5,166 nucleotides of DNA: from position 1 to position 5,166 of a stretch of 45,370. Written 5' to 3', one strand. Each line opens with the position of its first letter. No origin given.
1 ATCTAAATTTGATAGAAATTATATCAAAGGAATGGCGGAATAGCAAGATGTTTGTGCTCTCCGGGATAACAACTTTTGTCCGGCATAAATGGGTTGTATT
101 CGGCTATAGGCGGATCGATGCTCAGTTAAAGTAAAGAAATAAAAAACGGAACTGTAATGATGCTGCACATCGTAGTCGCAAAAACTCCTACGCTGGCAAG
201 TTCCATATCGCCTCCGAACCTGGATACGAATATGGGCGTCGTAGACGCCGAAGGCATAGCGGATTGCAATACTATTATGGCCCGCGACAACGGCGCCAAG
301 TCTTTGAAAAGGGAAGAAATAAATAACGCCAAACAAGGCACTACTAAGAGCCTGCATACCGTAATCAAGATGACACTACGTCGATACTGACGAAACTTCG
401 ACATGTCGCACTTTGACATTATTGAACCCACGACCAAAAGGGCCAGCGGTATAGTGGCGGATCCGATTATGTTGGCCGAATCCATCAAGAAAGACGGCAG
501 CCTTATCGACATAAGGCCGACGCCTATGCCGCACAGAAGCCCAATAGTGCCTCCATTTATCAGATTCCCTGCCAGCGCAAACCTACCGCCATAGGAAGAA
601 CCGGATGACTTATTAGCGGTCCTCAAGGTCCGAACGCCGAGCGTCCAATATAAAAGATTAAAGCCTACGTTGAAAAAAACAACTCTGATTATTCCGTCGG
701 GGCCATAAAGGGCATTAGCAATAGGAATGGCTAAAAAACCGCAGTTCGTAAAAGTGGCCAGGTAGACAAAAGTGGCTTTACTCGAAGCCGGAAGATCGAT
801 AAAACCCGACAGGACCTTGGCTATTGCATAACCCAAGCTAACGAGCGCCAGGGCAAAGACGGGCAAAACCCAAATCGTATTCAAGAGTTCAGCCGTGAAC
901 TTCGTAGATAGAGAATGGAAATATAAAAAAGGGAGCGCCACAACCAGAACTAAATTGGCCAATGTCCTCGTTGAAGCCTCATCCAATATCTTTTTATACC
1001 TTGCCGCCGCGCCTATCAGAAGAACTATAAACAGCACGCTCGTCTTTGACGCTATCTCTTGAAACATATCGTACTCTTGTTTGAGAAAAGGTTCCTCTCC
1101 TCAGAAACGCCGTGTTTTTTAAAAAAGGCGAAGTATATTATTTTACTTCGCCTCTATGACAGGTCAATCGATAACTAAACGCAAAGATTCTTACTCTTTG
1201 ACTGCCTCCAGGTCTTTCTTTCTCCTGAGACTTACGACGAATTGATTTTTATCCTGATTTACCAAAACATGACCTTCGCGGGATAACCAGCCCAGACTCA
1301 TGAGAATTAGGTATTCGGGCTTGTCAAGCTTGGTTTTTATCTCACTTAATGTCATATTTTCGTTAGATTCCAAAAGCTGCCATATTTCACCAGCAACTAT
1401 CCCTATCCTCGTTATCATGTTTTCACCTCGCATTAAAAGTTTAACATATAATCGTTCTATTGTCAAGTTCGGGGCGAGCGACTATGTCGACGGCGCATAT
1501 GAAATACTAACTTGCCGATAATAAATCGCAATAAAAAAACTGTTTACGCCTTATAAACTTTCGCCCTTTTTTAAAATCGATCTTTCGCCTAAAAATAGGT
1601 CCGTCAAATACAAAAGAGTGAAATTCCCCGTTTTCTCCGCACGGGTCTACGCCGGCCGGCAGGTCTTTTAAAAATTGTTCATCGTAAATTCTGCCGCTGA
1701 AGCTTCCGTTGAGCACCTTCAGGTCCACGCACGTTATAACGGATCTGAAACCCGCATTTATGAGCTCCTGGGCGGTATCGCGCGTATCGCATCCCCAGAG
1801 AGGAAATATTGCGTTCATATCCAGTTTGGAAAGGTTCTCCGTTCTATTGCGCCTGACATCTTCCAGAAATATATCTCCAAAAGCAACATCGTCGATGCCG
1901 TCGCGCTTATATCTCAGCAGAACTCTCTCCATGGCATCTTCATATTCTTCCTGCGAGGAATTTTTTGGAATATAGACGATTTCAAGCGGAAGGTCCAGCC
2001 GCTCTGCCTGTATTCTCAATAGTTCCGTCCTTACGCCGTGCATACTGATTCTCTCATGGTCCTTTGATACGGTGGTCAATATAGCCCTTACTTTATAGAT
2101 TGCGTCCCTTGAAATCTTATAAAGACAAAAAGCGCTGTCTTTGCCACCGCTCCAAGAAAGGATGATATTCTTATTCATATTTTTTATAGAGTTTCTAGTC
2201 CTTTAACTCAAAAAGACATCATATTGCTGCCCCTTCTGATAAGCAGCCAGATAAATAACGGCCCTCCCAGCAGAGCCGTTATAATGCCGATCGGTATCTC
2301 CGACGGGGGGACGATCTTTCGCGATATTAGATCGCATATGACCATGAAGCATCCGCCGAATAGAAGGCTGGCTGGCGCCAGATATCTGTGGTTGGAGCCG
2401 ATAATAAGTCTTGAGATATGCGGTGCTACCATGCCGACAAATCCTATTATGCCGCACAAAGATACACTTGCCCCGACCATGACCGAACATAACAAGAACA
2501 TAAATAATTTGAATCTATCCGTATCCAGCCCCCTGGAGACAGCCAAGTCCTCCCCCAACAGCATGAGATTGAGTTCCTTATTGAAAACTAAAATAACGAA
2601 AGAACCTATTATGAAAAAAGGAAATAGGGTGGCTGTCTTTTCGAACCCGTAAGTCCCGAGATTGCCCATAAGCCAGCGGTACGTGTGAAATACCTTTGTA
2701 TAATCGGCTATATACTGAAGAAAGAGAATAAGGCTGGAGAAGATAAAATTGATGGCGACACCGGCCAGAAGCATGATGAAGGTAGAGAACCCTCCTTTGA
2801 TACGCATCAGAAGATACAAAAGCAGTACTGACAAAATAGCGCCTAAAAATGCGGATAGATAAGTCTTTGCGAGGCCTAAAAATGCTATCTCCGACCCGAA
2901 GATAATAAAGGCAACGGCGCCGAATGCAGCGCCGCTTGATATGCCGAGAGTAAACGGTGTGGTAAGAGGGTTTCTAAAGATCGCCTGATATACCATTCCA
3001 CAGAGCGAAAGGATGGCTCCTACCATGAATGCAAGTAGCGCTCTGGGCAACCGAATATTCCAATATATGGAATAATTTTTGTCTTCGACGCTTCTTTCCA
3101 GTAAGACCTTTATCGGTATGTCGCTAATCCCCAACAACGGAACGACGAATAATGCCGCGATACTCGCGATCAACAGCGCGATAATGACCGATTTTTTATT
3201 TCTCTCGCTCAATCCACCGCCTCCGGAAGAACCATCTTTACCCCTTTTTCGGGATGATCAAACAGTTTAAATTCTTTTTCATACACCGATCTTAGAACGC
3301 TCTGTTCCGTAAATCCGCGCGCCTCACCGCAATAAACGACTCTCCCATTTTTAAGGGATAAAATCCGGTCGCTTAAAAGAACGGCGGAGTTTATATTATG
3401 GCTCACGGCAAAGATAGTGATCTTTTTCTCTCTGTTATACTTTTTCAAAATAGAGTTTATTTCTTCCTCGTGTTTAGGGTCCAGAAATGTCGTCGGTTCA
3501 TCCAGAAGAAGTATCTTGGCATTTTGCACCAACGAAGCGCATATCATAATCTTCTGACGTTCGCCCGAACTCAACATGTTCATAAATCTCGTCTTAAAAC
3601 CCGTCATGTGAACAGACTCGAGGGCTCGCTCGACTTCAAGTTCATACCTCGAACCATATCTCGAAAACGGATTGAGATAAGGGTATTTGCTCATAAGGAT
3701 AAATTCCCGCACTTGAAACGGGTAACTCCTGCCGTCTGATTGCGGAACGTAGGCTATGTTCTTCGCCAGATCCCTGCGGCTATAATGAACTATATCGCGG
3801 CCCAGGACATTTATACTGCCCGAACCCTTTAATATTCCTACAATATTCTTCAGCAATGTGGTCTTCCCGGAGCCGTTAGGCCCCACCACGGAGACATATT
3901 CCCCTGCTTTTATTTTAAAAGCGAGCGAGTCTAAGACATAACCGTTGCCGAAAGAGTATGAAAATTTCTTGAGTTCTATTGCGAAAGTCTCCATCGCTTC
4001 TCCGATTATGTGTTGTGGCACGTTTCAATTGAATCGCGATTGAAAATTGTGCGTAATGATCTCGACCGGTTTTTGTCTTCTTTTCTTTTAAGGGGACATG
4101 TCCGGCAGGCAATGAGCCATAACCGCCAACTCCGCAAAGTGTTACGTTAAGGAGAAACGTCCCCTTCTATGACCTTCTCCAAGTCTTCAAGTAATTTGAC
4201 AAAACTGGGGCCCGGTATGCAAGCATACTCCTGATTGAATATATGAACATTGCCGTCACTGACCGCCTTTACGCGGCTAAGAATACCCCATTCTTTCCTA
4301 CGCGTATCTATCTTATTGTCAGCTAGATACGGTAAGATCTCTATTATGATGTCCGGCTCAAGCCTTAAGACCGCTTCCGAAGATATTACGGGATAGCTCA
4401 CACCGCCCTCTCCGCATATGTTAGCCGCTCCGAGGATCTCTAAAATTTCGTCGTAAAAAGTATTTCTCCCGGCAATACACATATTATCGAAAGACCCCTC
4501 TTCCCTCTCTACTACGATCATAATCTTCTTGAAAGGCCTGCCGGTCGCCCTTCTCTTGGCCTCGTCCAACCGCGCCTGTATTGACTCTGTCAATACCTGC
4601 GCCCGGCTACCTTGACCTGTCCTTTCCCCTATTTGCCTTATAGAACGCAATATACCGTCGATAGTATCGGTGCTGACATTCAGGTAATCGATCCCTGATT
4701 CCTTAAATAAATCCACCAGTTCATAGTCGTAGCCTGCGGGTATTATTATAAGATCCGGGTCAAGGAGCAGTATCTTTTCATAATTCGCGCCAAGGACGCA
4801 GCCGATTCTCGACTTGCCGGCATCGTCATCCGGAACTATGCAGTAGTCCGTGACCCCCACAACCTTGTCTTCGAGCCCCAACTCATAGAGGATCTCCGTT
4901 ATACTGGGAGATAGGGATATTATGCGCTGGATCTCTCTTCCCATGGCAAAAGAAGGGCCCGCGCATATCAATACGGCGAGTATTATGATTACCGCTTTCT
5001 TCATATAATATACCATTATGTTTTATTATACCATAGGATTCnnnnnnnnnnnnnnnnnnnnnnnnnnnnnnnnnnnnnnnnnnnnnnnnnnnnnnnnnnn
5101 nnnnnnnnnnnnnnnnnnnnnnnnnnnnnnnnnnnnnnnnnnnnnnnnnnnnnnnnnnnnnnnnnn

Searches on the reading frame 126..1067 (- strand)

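Call 41: search_protein_families(library=pfam, proteins=[window:126-1067:-], max_evalue=0.00001)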
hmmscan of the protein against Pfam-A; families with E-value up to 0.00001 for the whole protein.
window:126-1067:- (313 aa): 2 families
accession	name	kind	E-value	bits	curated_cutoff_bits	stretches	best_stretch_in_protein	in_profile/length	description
PF03547.23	Mem_trans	-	4.3e-42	144.4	25.7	2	12-153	9-152/343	Membrane transport protein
PF01758.21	SBF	-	1.7e-07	31.6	24.3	1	211-312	6-113/191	Sodium Bile acid symporter family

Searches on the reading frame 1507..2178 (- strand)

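Call 41: search_protein_families(library=pfam, proteins=[window:1507-2178:-], max_evalue=0.00001)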
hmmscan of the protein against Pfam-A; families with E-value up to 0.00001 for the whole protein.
window:1507-2178:- (223 aa): 1 family
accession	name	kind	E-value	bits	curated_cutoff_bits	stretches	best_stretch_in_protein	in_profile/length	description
PF01902.24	Diphthami_syn_2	-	2.2e-36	125.9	23.2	1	6-215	4-211/219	Diphthamide synthase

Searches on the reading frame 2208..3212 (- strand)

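Call 41: search_protein_families(library=pfam, proteins=[window:2208-3212:-], max_evalue=0.00001)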
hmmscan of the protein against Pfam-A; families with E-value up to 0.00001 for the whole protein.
window:2208-3212:- (334 aa): 2 families
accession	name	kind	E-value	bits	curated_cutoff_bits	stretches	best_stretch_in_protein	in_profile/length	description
PF01032.23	FecCD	-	6.6e-91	305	26.5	1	19-326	4-311/311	FecCD transport family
PF00950.22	ABC-3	-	5.9e-06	26.4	20.1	1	114-306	53-241/258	ABC 3 transport family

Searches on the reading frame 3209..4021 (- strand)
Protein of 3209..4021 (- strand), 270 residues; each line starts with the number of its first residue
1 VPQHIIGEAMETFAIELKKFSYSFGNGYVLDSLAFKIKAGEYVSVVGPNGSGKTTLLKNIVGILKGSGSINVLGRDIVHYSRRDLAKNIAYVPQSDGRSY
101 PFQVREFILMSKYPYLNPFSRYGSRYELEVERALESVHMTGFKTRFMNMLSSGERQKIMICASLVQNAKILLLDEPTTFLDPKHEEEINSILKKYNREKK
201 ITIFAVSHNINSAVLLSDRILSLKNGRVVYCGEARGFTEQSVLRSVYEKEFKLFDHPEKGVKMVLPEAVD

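Call 41: search_protein_families(library=pfam, proteins=[window:3209-4021:-], max_evalue=0.00001)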
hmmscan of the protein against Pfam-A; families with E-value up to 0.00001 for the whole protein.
window:3209-4021:- (270 aa): 3 families
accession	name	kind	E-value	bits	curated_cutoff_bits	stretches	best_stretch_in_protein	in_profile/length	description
PF00005.33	ABC_tran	-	3.6e-31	109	25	1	30-178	1-137/137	ABC transporter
PF13304.12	AAA_21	-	2.7e-12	47.8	27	1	148-210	237-300/304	AAA domain, putative AbiEii toxin, Type IV TA system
PF02463.25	SMC_N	-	2e-07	31.1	40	1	42-210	26-201/220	RecF/RecN/SMC N terminal domain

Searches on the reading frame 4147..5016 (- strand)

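Call 41: search_protein_families(library=pfam, proteins=[window:4147-5016:-], max_evalue=0.00001)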
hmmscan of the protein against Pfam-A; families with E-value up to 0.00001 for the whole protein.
window:4147-5016:- (289 aa): 1 family
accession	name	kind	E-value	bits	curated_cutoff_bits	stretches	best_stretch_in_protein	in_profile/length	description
PF01497.23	Peripla_BP_2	-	5.2e-28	98.5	27.5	1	32-225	1-196/235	Periplasmic binding protein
